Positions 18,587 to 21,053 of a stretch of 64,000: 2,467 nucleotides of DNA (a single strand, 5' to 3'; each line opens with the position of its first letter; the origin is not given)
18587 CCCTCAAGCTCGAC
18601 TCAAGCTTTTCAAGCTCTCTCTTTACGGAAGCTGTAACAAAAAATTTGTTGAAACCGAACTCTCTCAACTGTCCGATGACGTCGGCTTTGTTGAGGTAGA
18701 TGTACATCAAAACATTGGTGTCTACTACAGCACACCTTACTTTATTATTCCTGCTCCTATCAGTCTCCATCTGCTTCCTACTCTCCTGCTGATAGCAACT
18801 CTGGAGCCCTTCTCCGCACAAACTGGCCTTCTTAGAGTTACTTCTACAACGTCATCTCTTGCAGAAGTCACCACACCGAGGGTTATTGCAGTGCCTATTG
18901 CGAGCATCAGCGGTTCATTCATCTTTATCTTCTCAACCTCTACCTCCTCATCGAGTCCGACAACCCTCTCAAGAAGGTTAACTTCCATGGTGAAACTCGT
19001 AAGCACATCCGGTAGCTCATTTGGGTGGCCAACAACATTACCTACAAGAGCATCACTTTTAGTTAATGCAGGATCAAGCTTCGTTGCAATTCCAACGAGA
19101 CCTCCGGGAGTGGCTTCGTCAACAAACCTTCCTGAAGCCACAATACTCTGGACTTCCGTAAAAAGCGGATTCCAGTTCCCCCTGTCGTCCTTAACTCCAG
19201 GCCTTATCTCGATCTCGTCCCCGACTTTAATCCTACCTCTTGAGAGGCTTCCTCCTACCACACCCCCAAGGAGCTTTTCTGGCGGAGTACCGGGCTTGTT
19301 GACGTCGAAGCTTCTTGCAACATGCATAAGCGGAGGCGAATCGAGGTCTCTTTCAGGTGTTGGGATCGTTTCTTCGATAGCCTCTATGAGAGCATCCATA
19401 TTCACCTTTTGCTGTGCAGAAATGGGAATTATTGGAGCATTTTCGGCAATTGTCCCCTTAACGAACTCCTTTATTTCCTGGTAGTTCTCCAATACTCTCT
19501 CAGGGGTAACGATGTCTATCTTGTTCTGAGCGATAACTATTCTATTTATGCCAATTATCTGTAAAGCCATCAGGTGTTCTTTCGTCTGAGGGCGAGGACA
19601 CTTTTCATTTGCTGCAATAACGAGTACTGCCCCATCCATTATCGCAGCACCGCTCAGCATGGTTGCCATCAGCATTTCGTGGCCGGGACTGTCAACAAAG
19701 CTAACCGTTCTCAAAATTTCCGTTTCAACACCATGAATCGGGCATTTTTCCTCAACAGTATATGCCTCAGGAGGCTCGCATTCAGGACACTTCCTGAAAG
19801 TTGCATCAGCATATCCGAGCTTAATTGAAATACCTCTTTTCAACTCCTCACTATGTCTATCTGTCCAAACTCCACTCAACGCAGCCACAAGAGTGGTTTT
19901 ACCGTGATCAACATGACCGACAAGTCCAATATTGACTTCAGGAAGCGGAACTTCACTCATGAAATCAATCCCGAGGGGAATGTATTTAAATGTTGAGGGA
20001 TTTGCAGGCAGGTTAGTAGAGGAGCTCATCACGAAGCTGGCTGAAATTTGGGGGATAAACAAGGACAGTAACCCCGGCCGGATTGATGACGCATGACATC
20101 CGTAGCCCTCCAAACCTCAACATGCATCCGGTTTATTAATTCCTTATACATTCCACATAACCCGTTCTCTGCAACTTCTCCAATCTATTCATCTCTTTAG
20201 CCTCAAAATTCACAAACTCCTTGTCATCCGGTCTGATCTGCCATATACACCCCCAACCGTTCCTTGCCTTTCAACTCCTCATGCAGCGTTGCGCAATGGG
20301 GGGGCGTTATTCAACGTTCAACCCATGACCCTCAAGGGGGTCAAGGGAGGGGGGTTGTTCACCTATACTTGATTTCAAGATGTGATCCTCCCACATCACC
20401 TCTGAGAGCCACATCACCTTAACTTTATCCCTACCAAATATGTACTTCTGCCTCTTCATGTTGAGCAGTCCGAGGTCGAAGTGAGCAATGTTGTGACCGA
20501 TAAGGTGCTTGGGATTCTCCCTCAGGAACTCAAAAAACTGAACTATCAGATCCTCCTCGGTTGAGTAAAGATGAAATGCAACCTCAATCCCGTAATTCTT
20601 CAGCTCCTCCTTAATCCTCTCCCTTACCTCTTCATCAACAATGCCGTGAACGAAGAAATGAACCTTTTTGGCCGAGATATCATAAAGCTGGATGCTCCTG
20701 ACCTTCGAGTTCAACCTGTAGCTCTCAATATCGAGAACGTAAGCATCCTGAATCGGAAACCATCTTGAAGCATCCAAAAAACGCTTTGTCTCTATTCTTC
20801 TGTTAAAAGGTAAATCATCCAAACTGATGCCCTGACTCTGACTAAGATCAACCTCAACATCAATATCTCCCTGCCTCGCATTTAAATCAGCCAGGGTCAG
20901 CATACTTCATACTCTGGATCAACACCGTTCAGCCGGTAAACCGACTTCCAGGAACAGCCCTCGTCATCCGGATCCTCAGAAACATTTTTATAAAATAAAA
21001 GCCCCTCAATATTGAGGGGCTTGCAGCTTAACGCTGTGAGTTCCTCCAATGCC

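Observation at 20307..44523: Asymmetric decay: structural operon intact, replication/accessory half broken, suggesting possible domestication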

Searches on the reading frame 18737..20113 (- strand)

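Call 8: search_protein_families(library=pfam, proteins=[window:18737-20113:-], max_evalue=0.01)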
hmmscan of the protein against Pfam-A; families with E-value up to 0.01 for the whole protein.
window:18737-20113:- (458 aa): 5 families
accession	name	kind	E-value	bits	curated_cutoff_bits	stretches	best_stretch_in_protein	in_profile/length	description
PF09173.17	eIF2_C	-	1.1e-35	122.1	22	1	373-457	2-86/86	Initiation factor eIF2 gamma, C terminal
PF00009.33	GTP_EFTU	-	1.8e-31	109.6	26.5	1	60-251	4-187/188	Elongation factor Tu GTP binding domain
PF03144.31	GTP_EFTU_D2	-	1.4e-09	38.7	30.3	1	283-361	1-72/73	Elongation factor Tu domain 2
PF03193.22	RsgA_GTPase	-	0.00015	22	30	1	156-249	20-107/174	RsgA GTPase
PF16897.10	MMR_HSR1_Xtn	-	0.0016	18.8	35.2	1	192-247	58-101/106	C-terminal region of MMR_HSR1 domain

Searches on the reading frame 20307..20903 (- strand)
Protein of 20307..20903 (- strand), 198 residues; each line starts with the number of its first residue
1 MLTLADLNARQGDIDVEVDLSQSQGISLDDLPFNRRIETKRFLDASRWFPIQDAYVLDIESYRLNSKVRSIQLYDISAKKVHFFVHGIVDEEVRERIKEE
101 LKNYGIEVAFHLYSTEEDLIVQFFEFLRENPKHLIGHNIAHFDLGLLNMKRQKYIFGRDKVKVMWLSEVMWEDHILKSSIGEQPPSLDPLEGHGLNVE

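Call 8: search_protein_families(library=pfam, proteins=[window:20307-20903:-], max_evalue=0.01)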
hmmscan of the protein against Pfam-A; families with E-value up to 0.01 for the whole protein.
window:20307-20903:- (198 aa): 1 family
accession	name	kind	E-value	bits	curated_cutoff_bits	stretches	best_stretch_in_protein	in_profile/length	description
PF03104.25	DNA_pol_B_exo1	-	1.1e-06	28.7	23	1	82-152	109-180/242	DNA polymerase family B, exonuclease domain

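Call 28: find_encoding_contigs(protein=window:20307-20903:-, flank=10000, max_places=10)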
Protein window:20307-20903:- (198 aa): 2 contigs read that carry it; 2 places shown.
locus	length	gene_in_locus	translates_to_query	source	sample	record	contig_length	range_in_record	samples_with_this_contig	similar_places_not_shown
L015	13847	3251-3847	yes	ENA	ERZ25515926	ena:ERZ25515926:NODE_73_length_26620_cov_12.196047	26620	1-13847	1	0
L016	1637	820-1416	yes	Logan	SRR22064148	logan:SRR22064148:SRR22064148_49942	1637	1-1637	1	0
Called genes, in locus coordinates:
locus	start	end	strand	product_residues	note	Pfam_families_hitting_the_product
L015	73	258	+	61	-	-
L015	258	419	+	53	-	-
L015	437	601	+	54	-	-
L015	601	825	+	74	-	-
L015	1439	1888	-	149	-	-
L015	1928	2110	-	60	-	-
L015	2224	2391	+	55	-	-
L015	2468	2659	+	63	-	-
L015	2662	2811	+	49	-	-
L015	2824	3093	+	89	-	-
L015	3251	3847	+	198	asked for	PF03104:DNA_pol_B_exo1 (weak)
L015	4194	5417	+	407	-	PF00009:GTP_EFTU, PF03144:GTP_EFTU_D2, PF09173:eIF2_C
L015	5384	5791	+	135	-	PF01850:PIN (faint), PF13638:PIN_4 (faint), PF18477:PIN_9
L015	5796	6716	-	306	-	PF01634:HisG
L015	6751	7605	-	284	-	PF13793:Pribosyltran_N, PF00156:Pribosyltran, PF14572:Pribosyl_synth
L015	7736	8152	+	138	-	PF01402:RHH_1, PF08753:NikR_C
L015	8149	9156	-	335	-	PF01896:DNA_primase_S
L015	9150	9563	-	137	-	PF01894:YjbQ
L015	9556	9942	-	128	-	PF03686:UPF0146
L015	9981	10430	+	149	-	PF13673:Acetyltransf_10, PF00583:Acetyltransf_1, PF13508:Acetyltransf_7, PF08445:FR47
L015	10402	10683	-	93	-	PF01893:UPF0058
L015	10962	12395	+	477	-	PF04055:Radical_SAM, PF13353:Fer4_12 (weak), PF13186:SPASM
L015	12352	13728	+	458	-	PF02310:B12-binding, PF04055:Radical_SAM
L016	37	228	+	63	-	-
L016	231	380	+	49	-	-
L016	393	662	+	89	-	-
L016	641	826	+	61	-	-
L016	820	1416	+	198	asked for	PF03104:DNA_pol_B_exo1 (weak)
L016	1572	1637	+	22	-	?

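Call 39: search_protein_families(library=phrogs, proteins=[window:20307-20903:-], max_evalue=0.01)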
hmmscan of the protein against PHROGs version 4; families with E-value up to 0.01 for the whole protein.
window:20307-20903:- (198 aa): 2 families
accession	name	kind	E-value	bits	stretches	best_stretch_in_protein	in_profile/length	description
phrog_2062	-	DNA, RNA and nucleotide metabolism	6.1e-08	32.7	1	65-158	130-225/502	DNA polymerase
phrog_262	-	DNA, RNA and nucleotide metabolism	2.6e-07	30.1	1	63-161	136-227/856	DNA polymerase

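Call 40: search_protein_families(library=padloc, proteins=[window:20307-20903:-], max_evalue=0.01)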
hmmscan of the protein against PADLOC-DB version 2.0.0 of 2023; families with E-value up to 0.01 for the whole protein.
window:20307-20903:- (198 aa): 1 family
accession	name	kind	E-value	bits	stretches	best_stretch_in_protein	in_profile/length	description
PDLC04187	HEC-01B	-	0.0067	14.8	0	69-151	73-151/166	-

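Call 44: search_solved_structures(query=window:20307-20903:-, max_evalue=0.01, show_alignments=1)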
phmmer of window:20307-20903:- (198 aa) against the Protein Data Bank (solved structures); distinct sequences matched with E-value up to 0.01: 0.

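Call 52: search_protein_representatives(protein=window:20307-20903:-)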
Query: 198 residues. Proteins with E-value up to 0.001 (for the whole library): 16; up to 1e-10: 13; up to 1e-30: 3. The best 16 are listed.
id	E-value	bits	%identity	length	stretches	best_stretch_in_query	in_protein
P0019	1.4e-127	439.5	100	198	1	1-198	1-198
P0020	2.9e-80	285.2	58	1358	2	1-155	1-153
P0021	3.3e-31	125.1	50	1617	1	28-154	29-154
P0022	6.2e-29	117.7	46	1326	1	28-156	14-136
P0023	1.2e-27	113.5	42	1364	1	23-159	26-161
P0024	3.1e-27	112.2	39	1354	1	2-155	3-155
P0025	3.1e-25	105.6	41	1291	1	21-159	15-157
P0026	1.2e-23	100.4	39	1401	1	35-155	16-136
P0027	1.5e-20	90.4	41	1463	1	2-154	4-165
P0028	5.2e-20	88.6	36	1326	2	59-156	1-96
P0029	1.3e-17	80.7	34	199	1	35-178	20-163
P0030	1.8e-16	77.0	38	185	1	24-155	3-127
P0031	2.1e-14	70.3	40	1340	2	23-115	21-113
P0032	1.3e-10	57.9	32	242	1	2-154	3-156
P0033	5.6e-07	46.1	40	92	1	21-89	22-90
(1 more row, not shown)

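Call 53: search_protein_families(library=pfam, proteins=[P0020, P0021, P0024, P0029], max_evalue=0.01)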
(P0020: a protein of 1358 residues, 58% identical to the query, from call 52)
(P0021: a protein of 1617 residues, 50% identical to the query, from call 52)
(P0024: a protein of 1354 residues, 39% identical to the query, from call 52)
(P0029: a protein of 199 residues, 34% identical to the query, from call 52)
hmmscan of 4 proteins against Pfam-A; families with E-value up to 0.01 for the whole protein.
P0020 (1358 aa): 4 families
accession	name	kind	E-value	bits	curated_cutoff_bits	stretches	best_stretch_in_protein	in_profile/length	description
PF00136.26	DNA_pol_B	-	2.3e-09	37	23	1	505-636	150-301/453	DNA polymerase family B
PF03104.25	DNA_pol_B_exo1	-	2.2e-08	34.2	23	1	102-171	138-201/242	DNA polymerase family B, exonuclease domain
PF10108.15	DNA_pol_B_exo2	-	0.0058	16.8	24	1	113-164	36-87/213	Predicted 3'-5' exonuclease related to the exonuclease domain of PolB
PF24167.1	DUF7411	-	0.0064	16.5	28.7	0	377-459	83-165/194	Family of unknown function (DUF7411)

P0021 (1617 aa): 0 families

P0024 (1354 aa): 1 family
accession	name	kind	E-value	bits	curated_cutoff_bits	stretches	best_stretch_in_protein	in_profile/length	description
PF00136.26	DNA_pol_B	-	1.8e-05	24.2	23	1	501-623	147-289/453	DNA polymerase family B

P0029 (199 aa): 1 family
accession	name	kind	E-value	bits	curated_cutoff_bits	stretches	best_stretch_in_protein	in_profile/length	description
PF03104.25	DNA_pol_B_exo1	-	0.00021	21.2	23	1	61-171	104-212/242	DNA polymerase family B, exonuclease domain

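Call 56: find_related_loci(query=P0020, collection=viral_contigs, flank=10000)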
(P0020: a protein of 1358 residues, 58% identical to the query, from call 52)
Query P0020 (1358 aa) in viral_contigs; peptide patterns used: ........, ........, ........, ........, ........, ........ (x = any residue, [..] = any of these).
4 stretches matched a pattern; 1 encode a relative of the query (tblastn E <= 1e-3); 1 distinct loci.
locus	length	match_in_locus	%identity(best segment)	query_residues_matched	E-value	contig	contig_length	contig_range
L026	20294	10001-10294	26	484-573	5e-4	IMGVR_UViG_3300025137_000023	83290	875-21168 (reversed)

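Call 58: find_related_loci(query=P0020, collection=metagenome_contigs, flank=10000)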
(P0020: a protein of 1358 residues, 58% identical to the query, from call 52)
Query P0020 (1358 aa) in metagenome_contigs; peptide patterns used: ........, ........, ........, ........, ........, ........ (x = any residue, [..] = any of these).
60 stretches matched a pattern; 1 encode a relative of the query (tblastn E <= 1e-3); 1 distinct loci.
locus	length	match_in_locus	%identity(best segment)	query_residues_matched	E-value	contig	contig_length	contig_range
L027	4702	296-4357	53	2-1357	0e+0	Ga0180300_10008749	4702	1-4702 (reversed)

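Call 59: find_homologous_proteins(query=P0020, max_evalue=0.00001)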
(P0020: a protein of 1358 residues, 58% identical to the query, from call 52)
Query P0020 (1358 aa): 13 proteins with E <= 0.00001 among 8000 candidates.
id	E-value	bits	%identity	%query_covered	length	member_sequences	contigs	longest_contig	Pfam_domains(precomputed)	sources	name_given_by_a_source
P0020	0.0e+0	3089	100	100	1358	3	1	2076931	PF00136.27,PF03104.26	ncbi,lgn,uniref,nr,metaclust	ncbi:hypothetical protein Asulf_00969 [Archaeoglobus sulfaticallidus PM70-1]|uniref:DNA polymerase n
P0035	0.0e+0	2308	74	100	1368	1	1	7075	PF00136.27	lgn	-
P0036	0.0e+0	1569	53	100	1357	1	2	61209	PF00136.27,PF03104.26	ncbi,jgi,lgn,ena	-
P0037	0.0e+0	1416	50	100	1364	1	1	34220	PF00136.27,PF03104.26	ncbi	-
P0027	0.0e+0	1075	42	98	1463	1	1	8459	PF00136.27,PF03104.26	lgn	-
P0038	0.0e+0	1065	42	98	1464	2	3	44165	PF00136.27,PF03104.26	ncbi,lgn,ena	-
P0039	1.0e-191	658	42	54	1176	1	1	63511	PF00136.27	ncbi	ncbi:MAG: DNA polymerase domain-containing protein [Nanoarchaeota archaeon]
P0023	3.7e-190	653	42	48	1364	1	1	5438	PF00136.27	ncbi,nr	ncbi:MAG: hypothetical protein EAX89_16920, partial [Candidatus Lokiarchaeota archaeon]|nr:hypotheti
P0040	1.5e-189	651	44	47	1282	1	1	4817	PF00136.27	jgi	-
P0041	9.9e-180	618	40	49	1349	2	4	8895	PF00136.27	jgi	jgi:DNA polymerase elongation subunit (family B)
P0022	1.7e-173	598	40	47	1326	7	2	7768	PF00136.27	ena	-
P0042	1.1e-171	592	33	94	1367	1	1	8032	-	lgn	-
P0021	6.8e-160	553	38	48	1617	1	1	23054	-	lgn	-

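Call 60: find_encoding_contigs(protein=P0020, flank=10000, max_places=2)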
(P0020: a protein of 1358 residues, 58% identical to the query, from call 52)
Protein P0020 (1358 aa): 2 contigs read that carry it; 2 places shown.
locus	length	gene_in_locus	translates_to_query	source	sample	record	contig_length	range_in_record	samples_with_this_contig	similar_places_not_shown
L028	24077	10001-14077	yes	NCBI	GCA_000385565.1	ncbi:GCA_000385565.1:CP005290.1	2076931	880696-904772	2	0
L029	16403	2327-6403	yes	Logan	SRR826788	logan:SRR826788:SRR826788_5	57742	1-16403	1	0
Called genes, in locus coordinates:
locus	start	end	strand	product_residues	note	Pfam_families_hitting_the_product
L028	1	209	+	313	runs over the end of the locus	-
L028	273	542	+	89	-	-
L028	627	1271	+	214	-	PF12686:DUF3800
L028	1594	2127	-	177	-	-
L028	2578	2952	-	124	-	-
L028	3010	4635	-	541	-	PF13599:Pentapeptide_4 (faint), PF13576:Pentapeptide_3 (faint), PF00805:Pentapeptide (faint)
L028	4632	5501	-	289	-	-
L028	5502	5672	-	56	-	-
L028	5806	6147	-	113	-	PF01638:HxlR (weak)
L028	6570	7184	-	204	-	-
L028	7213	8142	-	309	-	-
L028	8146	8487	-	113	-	PF01638:HxlR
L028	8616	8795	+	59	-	-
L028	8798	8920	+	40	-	-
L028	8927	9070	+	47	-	-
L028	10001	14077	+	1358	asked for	PF03104:DNA_pol_B_exo1, PF00136:DNA_pol_B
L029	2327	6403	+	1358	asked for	PF03104:DNA_pol_B_exo1, PF00136:DNA_pol_B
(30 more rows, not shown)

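Call 61: find_encoding_contigs(protein=P0036, flank=10000, max_places=2)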
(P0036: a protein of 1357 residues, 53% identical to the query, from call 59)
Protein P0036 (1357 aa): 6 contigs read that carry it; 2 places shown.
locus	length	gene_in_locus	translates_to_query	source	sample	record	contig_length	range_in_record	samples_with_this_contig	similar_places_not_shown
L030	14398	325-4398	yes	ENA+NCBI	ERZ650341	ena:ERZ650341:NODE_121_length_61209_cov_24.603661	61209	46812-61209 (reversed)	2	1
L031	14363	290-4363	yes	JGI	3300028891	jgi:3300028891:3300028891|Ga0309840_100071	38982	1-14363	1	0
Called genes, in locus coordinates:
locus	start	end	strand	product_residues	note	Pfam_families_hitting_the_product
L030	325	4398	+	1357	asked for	PF03104:DNA_pol_B_exo1, PF00136:DNA_pol_B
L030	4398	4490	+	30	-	-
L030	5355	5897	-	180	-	PF00857:Isochorismatase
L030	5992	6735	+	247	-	PF01784:DUF34_NIF3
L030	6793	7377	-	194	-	PF03367:Zn_ribbon_ZPR1 (weak), PF22794:jr-ZPR1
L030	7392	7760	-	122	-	PF04472:SepF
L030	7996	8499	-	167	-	PF13302:Acetyltransf_3, PF00583:Acetyltransf_1, PF13673:Acetyltransf_10, PF13508:Acetyltransf_7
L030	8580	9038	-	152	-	PF09183:DUF1947, PF01472:PUA, PF26292:PUA_elF2D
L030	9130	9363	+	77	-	PF01423:LSM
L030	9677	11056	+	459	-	PF13230:GATase_4 (weak), PF13522:GATase_6, PF13537:GATase_7, PF00156:Pribosyltran (weak)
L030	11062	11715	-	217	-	-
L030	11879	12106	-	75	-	PF01037:AsnC_trans_reg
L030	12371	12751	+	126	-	PF02635:DsrE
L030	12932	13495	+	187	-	PF01966:HD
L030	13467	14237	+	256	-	PF07991:KARI_N (weak), PF02558:ApbA, PF03446:NAD_binding_2, PF03807:F420_oxidored, PF14748:P5CR_dimer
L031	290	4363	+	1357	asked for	PF03104:DNA_pol_B_exo1, PF00136:DNA_pol_B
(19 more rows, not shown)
